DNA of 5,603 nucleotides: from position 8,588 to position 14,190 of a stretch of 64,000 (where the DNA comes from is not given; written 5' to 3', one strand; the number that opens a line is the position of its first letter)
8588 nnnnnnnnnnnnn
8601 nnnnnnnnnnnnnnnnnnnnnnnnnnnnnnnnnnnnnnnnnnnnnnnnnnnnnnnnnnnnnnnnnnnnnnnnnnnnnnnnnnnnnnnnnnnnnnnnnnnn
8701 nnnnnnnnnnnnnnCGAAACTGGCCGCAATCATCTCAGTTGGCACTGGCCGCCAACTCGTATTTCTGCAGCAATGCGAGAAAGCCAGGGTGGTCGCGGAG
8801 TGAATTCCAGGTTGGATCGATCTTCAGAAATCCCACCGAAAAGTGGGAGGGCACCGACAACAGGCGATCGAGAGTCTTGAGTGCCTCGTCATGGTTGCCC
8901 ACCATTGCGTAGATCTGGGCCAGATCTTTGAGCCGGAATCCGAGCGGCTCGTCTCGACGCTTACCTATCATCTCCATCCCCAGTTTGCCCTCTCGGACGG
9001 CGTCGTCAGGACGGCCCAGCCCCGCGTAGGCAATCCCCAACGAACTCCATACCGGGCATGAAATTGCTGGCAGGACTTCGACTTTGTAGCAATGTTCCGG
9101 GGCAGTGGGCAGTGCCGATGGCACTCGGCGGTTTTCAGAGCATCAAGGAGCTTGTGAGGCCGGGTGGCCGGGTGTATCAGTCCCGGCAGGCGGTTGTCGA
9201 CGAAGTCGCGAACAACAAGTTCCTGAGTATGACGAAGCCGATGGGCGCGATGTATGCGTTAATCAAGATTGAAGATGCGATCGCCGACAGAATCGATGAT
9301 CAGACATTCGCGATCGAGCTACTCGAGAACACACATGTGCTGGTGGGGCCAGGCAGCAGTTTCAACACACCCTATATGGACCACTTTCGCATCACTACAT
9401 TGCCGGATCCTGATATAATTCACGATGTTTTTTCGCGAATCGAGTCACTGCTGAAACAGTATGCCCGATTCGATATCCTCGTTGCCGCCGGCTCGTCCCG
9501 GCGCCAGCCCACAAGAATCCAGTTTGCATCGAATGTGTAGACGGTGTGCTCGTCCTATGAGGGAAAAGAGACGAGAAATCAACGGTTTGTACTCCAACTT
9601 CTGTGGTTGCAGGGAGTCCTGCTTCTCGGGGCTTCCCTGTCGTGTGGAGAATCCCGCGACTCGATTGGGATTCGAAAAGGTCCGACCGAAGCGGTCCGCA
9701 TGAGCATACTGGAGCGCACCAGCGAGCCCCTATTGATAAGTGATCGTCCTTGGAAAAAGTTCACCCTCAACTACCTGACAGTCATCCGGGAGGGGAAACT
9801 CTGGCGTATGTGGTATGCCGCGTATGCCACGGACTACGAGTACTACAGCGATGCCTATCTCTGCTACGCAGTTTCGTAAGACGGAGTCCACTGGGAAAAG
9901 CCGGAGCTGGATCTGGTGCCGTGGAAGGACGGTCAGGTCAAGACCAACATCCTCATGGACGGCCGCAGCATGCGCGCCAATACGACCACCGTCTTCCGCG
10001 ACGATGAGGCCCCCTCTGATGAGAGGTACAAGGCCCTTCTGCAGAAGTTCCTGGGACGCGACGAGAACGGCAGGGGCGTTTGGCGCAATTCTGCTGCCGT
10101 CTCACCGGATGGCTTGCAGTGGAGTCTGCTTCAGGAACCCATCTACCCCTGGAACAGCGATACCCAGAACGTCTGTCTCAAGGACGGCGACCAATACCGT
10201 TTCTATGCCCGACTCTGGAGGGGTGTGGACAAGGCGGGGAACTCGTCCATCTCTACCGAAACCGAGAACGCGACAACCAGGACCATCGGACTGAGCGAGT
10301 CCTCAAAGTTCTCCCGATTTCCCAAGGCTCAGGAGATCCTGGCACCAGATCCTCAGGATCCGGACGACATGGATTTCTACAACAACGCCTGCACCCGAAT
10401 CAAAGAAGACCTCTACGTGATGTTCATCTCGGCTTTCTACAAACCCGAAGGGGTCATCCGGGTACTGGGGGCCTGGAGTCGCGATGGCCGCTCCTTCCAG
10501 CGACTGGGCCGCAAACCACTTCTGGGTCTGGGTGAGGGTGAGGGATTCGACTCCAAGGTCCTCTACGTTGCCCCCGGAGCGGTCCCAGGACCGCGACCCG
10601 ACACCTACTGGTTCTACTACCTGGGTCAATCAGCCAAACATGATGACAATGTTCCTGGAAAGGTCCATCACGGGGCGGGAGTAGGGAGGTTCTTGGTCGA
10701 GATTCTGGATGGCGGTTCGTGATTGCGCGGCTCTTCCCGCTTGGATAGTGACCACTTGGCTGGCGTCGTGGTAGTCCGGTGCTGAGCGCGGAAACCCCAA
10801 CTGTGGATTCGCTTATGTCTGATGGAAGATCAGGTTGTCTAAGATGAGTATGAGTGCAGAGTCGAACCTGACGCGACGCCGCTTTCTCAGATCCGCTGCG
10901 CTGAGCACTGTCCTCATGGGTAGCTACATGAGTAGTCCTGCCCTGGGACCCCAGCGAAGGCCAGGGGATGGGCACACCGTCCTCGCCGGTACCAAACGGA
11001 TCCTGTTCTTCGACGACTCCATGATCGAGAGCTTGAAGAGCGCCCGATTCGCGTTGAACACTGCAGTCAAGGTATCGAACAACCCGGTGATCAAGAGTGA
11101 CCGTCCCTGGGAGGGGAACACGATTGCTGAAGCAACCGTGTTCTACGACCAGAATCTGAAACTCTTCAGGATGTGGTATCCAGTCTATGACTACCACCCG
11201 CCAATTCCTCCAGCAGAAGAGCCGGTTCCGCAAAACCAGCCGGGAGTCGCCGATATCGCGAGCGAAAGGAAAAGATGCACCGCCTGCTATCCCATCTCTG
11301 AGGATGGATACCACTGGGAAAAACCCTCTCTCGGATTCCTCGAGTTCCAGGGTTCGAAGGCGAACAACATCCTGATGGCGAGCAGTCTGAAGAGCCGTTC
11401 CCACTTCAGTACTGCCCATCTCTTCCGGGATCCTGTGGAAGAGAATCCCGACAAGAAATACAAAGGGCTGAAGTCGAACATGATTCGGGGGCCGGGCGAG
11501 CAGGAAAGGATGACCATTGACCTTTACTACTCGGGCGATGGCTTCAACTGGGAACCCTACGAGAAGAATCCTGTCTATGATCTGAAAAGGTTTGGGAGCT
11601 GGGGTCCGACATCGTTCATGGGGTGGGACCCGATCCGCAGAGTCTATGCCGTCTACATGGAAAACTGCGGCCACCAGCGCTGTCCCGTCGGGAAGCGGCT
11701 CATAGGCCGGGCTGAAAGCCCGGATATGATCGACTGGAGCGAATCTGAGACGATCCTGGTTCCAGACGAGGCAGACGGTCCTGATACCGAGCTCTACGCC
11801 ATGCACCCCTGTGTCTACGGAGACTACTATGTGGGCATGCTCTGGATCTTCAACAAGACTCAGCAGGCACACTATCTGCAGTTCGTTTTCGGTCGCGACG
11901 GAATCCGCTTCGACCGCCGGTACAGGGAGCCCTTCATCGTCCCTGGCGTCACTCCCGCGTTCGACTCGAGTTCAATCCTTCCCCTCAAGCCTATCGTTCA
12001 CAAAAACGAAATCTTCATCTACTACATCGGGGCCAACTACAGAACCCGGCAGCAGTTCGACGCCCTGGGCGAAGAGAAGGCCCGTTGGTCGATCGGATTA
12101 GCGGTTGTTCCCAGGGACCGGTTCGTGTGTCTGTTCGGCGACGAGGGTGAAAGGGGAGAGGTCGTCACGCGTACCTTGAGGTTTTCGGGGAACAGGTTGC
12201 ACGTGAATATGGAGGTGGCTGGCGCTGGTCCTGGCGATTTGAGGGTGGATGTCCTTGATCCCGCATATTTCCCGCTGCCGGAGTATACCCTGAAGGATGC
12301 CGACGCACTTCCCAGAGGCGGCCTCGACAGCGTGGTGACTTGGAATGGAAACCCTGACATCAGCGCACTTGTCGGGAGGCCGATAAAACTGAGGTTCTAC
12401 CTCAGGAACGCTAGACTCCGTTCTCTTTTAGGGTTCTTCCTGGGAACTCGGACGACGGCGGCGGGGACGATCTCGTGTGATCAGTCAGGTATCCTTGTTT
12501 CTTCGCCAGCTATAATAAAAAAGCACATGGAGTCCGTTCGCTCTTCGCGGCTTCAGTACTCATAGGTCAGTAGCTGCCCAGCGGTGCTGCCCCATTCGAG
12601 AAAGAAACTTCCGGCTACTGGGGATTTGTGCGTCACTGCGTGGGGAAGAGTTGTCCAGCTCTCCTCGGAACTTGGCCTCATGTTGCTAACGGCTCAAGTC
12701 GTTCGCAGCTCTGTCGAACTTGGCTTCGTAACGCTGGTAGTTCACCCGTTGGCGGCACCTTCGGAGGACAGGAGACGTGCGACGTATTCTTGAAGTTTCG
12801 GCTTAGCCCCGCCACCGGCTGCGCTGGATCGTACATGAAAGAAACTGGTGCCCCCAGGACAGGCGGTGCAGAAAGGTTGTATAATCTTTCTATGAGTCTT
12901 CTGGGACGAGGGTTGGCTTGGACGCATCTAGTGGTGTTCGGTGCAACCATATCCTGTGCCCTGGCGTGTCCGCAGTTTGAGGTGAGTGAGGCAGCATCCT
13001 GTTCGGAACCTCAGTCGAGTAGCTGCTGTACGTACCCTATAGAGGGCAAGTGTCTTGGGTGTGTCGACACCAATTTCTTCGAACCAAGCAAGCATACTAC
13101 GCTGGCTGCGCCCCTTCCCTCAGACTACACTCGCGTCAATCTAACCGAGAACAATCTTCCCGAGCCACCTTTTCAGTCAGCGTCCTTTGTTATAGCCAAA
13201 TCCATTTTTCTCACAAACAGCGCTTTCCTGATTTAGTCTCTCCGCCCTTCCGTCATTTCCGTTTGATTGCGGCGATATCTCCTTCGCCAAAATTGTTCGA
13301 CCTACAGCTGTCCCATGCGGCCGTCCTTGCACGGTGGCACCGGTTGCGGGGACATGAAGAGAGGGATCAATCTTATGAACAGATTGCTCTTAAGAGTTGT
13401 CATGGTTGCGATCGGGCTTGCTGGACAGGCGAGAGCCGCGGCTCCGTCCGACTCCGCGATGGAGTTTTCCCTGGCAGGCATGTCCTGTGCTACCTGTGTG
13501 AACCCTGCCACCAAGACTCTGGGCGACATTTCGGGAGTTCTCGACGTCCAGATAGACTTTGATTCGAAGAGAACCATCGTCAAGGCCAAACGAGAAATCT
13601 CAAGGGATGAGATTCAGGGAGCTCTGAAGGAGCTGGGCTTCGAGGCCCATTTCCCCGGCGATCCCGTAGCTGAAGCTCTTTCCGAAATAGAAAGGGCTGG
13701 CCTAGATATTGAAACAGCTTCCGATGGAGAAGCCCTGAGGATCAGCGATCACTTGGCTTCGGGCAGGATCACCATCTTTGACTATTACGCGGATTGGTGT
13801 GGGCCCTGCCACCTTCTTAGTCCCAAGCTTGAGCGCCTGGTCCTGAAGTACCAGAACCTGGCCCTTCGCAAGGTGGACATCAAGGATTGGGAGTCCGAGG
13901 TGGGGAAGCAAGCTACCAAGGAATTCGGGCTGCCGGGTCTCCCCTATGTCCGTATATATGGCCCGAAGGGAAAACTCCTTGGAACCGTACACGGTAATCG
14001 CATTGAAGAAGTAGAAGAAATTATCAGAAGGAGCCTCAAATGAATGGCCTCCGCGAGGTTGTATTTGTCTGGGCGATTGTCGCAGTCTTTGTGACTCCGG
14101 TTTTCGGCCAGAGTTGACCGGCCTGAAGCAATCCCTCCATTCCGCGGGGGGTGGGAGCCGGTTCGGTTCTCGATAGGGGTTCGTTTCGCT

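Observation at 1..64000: About one third of the genes in this window are broken by in-frame stops, homopolymer frameshifts or truncation.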

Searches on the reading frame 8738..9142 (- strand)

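Call 14: search_protein_families(library=pfam, max_evalue=0.1, proteins=[window:8738-9142:-])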
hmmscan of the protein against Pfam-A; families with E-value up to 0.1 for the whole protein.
window:8738-9142:- (135 aa): 16 families
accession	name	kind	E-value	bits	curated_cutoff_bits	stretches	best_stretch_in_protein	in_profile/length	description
PF07719.23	TPR_2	-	1.1e-06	28.7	27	1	72-96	5-29/34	Tetratricopeptide repeat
PF00515.34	TPR_1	-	2.1e-06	27.7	27.8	0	72-93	5-26/34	Tetratricopeptide repeat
PF13428.12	TPR_14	-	7.5e-06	26.6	23.5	1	72-97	5-31/44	Tetratricopeptide repeat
PF07721.20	TPR_4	-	8e-06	26.4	27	0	33-50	5-22/26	Tetratricopeptide repeat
PF13424.12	TPR_12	-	3.6e-05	24.3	30.1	0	33-50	49-66/77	Tetratricopeptide repeat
PF13176.12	TPR_7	-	9.7e-05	22.6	27.9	0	73-97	4-28/36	Tetratricopeptide repeat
PF14559.12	TPR_19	-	0.00095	19.9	25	1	73-95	30-52/68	Tetratricopeptide repeat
PF13431.12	TPR_17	-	0.0055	17.3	24.4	0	73-88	18-33/34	Tetratricopeptide repeat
PF13374.12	TPR_10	-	0.013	15.9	27.5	0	73-92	7-26/42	Tetratricopeptide repeat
PF01535.26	PPR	-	0.014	16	25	0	76-95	8-27/31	PPR repeat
PF13174.12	TPR_6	-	0.022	15.8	26.3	0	74-95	6-27/33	Tetratricopeptide repeat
PF13181.12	TPR_8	-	0.037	14.7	25.7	0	74-96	7-29/34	Tetratricopeptide repeat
PF01851.28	PC_rep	-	0.04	14.8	21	0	79-103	9-34/35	Proteasome/cyclosome repeat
PF13432.12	TPR_16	-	0.043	14.7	32.7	0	74-95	37-58/65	Tetratricopeptide repeat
PF12968.13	DUF3856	-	0.048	14.1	27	0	36-65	107-136/143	Domain of Unknown Function (DUF3856)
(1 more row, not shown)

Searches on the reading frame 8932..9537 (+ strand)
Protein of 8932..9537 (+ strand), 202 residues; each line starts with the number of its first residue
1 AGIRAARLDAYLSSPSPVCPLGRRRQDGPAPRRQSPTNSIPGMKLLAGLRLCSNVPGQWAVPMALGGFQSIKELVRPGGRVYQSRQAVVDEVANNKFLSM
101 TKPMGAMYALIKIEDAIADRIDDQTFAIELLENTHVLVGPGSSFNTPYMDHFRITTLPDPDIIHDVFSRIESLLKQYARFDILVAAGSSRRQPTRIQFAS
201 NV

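Call 14: search_protein_families(library=pfam, max_evalue=0.1, proteins=[window:8932-9537:+])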
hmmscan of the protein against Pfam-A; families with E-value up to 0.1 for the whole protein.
window:8932-9537:+ (202 aa): 1 family
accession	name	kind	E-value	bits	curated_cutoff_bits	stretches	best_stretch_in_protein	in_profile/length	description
PF00155.27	Aminotran_1_2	-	8e-06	25.7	19.7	1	51-157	248-349/361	Aminotransferase class I and II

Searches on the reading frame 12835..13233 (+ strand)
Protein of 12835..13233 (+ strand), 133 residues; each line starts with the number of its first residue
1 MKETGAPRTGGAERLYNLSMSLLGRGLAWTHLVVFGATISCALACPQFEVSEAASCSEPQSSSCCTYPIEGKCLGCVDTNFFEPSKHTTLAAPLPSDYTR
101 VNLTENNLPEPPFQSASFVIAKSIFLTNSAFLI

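Call 62: search_protein_families(library=ncbifam, max_evalue=0.01, proteins=[window:12835-13233:+])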
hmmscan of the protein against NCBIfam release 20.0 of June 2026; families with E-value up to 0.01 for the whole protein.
window:12835-13233:+ (133 aa): 0 families

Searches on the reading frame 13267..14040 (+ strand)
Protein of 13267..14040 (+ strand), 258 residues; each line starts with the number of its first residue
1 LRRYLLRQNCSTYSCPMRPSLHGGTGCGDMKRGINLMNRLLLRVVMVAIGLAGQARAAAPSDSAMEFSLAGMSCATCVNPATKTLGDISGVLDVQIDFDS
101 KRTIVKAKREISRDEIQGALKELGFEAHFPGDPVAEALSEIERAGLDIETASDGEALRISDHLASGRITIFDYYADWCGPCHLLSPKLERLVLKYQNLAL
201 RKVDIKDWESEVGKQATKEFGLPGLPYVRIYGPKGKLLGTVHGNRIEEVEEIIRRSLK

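Call 15: search_protein_families(library=pfam, max_evalue=0.1, proteins=[window:13267-14040:+])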
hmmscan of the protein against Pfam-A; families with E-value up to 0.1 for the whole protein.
window:13267-14040:+ (258 aa): 4 families
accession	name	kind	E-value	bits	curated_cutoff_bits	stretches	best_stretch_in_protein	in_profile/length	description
PF00085.26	Thioredoxin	-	2.7e-11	43.8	23.5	1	166-250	18-98/103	Thioredoxin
PF00403.32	HMA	-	3.1e-08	34.3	24.8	1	67-126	2-62/62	Heavy-metal-associated domain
PF08534.16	Redoxin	-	0.019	15.2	26.6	1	149-202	13-65/148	Redoxin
PF00578.27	AhpC-TSA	-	0.045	14.1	26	1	151-204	12-64/124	AhpC/TSA family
